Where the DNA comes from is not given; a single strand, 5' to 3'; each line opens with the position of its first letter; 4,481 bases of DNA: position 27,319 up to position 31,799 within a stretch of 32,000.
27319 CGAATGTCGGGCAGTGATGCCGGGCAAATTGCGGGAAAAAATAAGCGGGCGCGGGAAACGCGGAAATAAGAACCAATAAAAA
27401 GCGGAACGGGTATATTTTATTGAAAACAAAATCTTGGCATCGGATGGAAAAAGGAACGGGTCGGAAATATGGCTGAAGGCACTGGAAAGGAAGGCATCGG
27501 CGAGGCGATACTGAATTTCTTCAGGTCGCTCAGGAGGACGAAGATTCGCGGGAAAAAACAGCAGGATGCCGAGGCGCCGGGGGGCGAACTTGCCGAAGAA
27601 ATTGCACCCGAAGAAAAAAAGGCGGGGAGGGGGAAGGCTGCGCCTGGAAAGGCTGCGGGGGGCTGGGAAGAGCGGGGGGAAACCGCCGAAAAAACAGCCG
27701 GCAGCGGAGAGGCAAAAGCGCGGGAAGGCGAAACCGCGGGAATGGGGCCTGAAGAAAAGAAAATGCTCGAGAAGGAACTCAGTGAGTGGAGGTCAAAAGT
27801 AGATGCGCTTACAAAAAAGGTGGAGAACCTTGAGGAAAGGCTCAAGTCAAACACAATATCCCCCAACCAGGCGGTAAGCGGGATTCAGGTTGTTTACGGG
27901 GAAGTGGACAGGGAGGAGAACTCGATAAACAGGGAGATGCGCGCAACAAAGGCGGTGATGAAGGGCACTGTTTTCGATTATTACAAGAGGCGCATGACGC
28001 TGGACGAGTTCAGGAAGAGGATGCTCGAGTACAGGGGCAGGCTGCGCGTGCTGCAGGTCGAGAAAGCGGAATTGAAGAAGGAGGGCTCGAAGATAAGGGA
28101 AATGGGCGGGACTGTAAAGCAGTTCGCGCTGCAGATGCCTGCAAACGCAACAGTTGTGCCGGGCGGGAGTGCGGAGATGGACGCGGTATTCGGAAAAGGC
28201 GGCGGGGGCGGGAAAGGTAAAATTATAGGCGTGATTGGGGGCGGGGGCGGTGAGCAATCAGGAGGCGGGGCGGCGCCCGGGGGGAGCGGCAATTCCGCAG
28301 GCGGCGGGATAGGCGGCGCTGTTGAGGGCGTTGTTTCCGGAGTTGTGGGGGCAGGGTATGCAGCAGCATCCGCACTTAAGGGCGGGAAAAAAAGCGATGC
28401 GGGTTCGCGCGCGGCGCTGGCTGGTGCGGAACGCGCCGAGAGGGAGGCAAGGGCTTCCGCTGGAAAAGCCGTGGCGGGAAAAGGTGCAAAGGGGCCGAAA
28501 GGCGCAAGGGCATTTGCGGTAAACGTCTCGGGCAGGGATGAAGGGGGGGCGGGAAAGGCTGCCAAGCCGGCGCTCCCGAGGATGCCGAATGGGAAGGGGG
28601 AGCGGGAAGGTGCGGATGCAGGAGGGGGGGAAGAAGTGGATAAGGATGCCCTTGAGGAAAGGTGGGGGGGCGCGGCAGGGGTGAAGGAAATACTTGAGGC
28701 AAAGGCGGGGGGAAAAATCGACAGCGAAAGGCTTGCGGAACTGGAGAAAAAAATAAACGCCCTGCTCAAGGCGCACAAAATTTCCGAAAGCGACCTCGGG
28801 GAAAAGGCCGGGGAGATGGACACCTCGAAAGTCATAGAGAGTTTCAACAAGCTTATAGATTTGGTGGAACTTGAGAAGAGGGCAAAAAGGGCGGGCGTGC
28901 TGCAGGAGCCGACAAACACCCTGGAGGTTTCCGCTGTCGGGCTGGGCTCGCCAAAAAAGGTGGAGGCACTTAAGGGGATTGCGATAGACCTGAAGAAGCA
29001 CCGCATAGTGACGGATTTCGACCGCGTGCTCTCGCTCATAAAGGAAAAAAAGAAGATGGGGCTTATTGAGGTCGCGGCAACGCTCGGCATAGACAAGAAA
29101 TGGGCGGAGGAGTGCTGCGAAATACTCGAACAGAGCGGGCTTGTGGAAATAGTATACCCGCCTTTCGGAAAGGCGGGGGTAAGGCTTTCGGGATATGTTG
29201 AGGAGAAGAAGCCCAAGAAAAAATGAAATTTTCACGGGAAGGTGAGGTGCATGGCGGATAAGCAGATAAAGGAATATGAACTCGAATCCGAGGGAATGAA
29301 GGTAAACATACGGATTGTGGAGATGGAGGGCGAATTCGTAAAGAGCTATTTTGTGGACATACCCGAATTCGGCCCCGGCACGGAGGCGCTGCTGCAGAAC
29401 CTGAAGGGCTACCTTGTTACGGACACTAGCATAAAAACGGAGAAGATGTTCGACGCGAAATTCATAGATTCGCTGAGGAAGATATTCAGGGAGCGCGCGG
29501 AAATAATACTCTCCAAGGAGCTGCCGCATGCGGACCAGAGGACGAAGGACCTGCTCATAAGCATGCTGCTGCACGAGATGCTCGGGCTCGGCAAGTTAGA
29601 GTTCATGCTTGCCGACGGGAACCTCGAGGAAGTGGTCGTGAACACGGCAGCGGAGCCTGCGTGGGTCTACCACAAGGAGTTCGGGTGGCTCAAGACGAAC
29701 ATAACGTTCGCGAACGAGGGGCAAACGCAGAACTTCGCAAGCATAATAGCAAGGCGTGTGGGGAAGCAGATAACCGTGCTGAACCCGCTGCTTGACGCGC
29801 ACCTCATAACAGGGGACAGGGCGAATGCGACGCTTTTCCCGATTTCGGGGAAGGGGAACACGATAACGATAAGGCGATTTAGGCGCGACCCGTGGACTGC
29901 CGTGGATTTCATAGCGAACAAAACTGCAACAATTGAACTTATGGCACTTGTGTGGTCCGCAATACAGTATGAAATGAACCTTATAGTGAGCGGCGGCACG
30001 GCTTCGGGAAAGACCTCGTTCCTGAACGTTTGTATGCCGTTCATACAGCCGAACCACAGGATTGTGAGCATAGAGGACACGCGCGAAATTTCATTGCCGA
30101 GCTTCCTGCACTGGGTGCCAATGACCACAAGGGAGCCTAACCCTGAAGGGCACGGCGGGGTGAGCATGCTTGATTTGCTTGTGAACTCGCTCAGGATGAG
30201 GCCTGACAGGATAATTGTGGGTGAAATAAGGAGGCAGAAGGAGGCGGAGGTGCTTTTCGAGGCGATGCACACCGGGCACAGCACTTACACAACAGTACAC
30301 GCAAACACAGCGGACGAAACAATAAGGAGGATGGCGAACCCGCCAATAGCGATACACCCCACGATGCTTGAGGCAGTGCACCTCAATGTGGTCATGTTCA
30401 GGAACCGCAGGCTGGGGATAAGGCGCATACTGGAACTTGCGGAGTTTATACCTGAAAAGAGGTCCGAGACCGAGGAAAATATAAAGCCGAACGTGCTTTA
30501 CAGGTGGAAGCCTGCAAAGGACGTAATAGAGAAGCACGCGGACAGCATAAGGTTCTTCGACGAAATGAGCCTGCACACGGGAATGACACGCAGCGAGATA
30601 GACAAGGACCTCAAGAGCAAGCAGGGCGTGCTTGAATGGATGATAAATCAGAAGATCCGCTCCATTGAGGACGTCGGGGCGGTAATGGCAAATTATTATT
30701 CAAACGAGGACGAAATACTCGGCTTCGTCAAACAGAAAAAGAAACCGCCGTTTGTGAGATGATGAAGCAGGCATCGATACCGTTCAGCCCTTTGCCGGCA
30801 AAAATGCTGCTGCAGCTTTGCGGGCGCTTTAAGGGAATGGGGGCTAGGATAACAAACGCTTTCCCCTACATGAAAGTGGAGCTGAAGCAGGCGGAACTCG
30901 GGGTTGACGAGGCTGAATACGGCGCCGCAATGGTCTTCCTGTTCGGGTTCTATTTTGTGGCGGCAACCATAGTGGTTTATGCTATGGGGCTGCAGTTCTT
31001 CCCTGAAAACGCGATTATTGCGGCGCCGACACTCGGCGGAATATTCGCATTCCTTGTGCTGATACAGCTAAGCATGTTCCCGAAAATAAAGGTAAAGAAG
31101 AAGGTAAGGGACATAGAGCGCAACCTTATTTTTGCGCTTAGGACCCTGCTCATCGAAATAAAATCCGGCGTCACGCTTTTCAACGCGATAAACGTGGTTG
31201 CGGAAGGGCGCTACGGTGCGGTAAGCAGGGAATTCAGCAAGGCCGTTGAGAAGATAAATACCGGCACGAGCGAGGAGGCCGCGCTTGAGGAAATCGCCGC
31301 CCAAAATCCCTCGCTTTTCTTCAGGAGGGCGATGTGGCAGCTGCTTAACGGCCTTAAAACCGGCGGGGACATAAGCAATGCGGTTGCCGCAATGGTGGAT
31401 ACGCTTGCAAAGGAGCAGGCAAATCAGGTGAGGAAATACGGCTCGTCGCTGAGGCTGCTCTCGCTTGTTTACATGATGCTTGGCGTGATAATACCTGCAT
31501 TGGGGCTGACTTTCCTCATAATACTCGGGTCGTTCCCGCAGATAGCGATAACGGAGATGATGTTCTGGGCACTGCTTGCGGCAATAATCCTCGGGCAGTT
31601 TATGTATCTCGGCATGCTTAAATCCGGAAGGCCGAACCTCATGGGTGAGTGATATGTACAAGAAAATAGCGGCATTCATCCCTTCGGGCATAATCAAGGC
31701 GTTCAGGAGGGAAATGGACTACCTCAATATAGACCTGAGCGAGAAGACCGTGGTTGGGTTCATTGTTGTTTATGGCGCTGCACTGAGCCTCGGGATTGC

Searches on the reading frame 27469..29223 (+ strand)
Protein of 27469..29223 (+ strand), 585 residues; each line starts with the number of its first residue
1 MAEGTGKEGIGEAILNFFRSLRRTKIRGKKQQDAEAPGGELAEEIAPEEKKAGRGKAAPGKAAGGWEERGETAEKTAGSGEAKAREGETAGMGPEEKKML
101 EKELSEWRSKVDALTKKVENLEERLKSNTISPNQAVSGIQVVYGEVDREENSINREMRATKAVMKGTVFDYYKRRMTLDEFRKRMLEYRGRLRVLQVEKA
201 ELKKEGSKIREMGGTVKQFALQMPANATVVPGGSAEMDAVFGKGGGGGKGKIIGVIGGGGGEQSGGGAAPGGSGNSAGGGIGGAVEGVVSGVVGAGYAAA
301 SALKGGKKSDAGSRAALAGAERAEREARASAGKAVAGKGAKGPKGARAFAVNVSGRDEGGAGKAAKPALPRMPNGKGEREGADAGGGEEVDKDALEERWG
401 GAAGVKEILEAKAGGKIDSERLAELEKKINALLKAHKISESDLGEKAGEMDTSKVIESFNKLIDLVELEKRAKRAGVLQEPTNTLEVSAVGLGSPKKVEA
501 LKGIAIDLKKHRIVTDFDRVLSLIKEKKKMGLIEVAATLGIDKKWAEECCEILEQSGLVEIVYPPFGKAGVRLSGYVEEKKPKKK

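Call 4: search_protein_families(library=pfam, proteins=[window:27469-29223:+], max_evalue=1)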
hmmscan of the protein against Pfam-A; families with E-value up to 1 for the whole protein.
window:27469-29223:+ (585 aa): 7 families
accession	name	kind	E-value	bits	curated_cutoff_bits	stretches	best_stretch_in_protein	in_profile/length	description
PF16526.10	CLZ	-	0.011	16.5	26.7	0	95-128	24-57/71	C-terminal leucine zipper domain of cyclic nucleotide-gated channels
PF10267.14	Tmemb_cc2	-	0.031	13.9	32.8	1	71-135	191-256/397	Predicted transmembrane and coiled-coil 2 protein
PF21408.2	MTR4-like_stalk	-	0.052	14.3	24.2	1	109-187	15-61/64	Exosome RNA helicase MTR4-like, stalk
PF10498.14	IFT57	-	0.053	12.9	40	1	89-210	202-316/360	Intra-flagellar transport protein 57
PF18261.6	Rpn9_C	-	0.26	11.4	26.5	1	104-120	15-31/33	Rpn9 C-terminal helix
PF17097.10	Kre28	-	0.53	9.7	27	0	101-206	138-247/365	Spindle pole body component Kre28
PF23991.1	DUF7310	-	0.63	11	40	0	100-155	22-72/83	Coiled-coil region of unknown function (DUF7310)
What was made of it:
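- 27469..29226 (+): D585, a coiled-coil and Gly/Ala/Lys-rich protein. This operon slot is variable between loci. Only weak coiled-coil Pfam hits (call 4).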

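Call 75: search_protein_families(library=ncbifam, proteins=[window:27469-29223:+], max_evalue=0.01)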
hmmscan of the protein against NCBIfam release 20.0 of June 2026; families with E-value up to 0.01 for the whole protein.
window:27469-29223:+ (585 aa): 0 families

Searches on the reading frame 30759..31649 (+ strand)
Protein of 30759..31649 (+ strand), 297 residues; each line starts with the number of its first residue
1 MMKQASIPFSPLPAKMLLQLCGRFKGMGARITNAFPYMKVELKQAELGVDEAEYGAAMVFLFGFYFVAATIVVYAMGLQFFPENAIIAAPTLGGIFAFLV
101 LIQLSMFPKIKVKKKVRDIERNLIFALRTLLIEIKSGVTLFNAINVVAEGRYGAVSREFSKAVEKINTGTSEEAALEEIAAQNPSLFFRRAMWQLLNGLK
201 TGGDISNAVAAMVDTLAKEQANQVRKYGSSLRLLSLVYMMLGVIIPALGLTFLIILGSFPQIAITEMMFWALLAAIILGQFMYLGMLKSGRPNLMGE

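Call 4: search_protein_families(library=pfam, proteins=[window:30759-31649:+], max_evalue=1)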
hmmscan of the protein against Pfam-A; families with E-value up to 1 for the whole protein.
window:30759-31649:+ (297 aa): 2 families
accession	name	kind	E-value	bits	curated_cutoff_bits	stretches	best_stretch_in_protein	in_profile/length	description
PF00482.28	T2SSF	-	7.6e-17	61.9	25.2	1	126-250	1-122/125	Type II secretion system (T2SS), protein F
PF10762.14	DUF2583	-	0.64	10.9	27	0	233-285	8-59/88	Protein of unknown function (DUF2583)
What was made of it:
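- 30759..31652 (+): Platform membrane protein (TadC/ArlJ-like, T2SSF). Pfam T2SSF 7.6e-17 (call 4).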

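Call 75: search_protein_families(library=ncbifam, proteins=[window:30759-31649:+], max_evalue=0.01)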
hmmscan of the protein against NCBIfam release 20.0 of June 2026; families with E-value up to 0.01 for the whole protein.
window:30759-31649:+ (297 aa): 1 family
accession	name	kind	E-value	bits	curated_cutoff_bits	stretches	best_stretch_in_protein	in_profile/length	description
NF004704.2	PRK06041.1-2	equivalog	6e-06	25.2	550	1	63-292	21-248/555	archaellar assembly protein ArlJ/FlaJ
